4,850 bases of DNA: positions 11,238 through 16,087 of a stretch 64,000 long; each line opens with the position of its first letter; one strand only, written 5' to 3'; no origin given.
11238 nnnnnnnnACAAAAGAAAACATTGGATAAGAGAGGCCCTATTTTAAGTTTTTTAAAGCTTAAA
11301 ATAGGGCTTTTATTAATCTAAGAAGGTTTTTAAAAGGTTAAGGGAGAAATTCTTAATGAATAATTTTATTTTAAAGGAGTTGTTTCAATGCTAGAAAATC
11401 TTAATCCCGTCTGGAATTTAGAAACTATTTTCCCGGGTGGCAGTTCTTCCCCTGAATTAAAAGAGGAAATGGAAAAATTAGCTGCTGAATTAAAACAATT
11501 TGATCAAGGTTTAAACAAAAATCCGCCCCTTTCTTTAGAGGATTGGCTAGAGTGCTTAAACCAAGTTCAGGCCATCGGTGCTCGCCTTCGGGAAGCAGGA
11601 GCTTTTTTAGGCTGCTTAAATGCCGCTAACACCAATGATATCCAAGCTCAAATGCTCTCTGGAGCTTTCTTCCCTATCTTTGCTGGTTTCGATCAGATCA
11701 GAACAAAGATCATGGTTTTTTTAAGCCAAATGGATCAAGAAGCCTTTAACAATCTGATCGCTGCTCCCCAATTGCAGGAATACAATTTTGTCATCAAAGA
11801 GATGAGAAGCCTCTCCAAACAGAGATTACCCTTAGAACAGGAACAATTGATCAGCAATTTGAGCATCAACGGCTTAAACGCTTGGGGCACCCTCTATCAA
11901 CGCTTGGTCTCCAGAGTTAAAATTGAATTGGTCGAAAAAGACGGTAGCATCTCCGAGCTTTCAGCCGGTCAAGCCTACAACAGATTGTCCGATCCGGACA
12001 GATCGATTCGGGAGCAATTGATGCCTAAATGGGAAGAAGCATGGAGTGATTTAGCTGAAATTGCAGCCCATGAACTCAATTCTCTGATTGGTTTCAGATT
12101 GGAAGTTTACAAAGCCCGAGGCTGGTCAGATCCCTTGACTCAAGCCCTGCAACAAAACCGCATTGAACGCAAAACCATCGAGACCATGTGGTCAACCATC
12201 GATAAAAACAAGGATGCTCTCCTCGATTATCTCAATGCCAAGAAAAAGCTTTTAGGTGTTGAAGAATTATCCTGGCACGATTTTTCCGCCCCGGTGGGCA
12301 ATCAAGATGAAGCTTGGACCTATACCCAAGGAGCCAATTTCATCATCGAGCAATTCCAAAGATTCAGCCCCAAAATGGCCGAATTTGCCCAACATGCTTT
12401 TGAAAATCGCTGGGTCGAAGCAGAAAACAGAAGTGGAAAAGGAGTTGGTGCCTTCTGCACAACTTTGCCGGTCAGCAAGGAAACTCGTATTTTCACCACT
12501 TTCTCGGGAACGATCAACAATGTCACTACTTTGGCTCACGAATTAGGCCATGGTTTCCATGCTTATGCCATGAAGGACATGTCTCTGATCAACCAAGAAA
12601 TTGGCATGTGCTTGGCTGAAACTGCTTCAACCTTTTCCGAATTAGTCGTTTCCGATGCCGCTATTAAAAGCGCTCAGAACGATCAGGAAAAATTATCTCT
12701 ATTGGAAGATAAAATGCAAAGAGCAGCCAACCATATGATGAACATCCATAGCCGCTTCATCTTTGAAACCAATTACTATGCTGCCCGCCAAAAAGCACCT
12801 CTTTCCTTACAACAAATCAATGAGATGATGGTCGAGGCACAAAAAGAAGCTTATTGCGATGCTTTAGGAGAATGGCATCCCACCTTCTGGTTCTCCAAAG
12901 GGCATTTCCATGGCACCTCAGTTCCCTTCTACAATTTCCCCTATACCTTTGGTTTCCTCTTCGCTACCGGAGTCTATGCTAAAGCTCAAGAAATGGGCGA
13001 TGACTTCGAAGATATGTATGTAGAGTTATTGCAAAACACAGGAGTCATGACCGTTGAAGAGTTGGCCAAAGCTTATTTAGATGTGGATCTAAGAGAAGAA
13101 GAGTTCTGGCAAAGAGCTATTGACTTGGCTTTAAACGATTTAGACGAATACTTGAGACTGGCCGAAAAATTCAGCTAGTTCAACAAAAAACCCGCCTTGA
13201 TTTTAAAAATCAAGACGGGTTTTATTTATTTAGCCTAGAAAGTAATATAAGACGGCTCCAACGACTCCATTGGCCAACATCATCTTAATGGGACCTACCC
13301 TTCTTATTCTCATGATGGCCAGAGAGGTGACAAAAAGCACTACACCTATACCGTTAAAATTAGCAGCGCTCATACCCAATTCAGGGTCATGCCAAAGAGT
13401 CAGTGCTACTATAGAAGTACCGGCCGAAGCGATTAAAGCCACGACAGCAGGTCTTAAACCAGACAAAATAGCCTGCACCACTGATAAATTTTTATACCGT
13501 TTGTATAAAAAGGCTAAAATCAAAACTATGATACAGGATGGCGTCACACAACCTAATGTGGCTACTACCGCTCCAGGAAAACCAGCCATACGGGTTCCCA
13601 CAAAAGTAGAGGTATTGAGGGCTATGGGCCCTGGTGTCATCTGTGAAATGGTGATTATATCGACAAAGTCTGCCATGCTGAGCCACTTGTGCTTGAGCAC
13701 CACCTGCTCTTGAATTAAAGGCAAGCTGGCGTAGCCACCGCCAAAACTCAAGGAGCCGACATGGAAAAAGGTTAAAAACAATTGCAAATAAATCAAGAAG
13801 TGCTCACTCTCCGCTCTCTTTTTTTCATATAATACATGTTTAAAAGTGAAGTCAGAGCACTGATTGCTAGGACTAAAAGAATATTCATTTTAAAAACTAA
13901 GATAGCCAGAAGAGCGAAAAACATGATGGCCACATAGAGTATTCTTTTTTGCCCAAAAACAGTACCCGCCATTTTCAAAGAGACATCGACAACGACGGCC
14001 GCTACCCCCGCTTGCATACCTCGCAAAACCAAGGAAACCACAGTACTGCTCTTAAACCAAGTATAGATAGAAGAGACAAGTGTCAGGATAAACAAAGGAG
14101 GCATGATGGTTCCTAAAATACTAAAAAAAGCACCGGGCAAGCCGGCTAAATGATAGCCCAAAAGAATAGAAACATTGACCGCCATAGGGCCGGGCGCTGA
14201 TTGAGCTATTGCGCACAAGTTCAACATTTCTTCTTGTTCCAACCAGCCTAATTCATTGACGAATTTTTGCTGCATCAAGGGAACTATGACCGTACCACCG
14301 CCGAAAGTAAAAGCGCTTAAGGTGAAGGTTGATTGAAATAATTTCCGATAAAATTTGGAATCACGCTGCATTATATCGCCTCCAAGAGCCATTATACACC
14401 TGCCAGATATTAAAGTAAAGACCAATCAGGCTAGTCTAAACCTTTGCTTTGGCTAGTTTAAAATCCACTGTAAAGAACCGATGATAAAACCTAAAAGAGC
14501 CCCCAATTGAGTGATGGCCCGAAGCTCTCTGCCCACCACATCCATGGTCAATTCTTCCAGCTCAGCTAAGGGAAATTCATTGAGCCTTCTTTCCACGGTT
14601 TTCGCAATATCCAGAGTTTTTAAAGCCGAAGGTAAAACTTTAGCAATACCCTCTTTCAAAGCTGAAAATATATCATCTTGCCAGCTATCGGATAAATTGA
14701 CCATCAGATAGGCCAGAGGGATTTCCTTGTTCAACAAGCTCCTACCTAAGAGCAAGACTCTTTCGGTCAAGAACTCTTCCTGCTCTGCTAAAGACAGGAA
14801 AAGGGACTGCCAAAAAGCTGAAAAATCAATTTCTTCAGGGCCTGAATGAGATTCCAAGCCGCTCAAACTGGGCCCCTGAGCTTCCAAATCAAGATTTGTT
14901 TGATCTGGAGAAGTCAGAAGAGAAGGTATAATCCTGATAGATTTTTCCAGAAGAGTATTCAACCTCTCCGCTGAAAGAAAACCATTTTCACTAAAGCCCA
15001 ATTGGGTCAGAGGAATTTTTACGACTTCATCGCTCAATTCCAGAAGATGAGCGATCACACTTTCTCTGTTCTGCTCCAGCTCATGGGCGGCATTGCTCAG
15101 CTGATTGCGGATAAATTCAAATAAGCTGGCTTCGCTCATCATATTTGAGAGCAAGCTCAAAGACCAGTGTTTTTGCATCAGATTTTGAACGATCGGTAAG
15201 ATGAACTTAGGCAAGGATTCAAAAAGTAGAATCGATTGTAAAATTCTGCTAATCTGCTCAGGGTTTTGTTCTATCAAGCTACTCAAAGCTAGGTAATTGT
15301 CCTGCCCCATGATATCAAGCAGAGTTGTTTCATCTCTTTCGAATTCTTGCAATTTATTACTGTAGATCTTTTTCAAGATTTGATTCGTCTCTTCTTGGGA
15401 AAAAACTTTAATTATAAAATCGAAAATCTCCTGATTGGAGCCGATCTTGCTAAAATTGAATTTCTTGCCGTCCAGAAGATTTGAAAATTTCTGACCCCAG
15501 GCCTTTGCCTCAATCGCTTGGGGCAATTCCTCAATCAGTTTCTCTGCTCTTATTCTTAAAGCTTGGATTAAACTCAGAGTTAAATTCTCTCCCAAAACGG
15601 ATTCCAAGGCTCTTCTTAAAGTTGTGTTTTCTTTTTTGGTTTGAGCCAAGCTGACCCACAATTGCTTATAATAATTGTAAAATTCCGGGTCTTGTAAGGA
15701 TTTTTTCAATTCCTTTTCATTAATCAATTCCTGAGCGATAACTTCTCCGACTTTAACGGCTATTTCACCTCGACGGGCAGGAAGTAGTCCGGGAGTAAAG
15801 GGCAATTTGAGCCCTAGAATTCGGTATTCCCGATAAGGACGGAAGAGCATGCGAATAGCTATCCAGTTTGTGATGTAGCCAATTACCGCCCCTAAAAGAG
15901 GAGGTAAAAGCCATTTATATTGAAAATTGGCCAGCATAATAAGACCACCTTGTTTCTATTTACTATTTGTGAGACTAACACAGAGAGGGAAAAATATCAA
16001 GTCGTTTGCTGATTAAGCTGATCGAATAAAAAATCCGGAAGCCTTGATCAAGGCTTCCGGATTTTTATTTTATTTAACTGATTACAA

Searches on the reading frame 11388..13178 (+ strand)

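Call 24: search_protein_families(library=pfam, proteins=[window:11388-13178:+])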
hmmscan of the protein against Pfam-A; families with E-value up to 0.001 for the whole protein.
window:11388-13178:+ (596 aa): 2 families
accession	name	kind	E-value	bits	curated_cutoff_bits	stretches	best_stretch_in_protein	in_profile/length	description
PF01432.26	Peptidase_M3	-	1e-22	81.5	27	1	201-577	4-454/457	Peptidase family M3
PF08439.15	Peptidase_M3_N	-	5.8e-12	46.1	25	1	113-177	3-68/70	Oligopeptidase F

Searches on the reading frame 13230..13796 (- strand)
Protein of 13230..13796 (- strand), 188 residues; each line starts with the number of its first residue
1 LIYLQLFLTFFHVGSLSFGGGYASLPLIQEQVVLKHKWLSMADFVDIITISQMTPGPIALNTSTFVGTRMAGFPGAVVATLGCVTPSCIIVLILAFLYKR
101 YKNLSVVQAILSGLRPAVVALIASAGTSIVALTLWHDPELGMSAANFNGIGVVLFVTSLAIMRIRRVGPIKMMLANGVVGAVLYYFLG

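Call 24: search_protein_families(library=pfam, proteins=[window:13230-13796:-])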
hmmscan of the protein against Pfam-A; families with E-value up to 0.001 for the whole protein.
window:13230-13796:- (188 aa): 1 family
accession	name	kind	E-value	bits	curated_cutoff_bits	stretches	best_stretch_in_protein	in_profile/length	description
PF02417.20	Chromate_transp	-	3.5e-50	170.7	28.6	1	4-180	1-165/166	Chromate transporter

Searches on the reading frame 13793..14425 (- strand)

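Call 25: search_protein_families(library=pfam, proteins=[window:13793-14425:-])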
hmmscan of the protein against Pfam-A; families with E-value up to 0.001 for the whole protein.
window:13793-14425:- (210 aa): 1 family
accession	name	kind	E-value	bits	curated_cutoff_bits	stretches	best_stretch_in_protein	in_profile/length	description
PF02417.20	Chromate_transp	-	1.6e-41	142.5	28.6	1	28-192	2-164/166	Chromate transporter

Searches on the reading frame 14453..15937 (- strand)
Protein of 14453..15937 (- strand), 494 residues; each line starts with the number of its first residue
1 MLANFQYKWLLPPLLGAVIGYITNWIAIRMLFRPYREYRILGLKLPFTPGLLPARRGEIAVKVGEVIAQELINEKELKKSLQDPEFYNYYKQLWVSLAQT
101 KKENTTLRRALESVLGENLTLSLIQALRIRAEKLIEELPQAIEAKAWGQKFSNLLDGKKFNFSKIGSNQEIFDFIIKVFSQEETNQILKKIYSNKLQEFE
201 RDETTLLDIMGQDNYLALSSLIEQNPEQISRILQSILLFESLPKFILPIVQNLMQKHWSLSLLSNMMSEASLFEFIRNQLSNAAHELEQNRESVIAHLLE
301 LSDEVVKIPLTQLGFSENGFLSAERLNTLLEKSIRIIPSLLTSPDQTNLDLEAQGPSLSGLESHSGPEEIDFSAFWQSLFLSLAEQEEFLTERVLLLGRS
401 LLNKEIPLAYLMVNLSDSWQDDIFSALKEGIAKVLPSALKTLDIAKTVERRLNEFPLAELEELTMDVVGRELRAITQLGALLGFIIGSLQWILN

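Call 25: search_protein_families(library=pfam, proteins=[window:14453-15937:-])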
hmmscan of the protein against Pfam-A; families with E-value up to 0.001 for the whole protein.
window:14453-15937:- (494 aa): 1 family
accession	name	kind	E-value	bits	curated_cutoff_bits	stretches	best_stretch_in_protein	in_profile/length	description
PF04286.17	DUF445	-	1.6e-38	134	33.8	1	16-492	3-363/368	Protein of unknown function (DUF445)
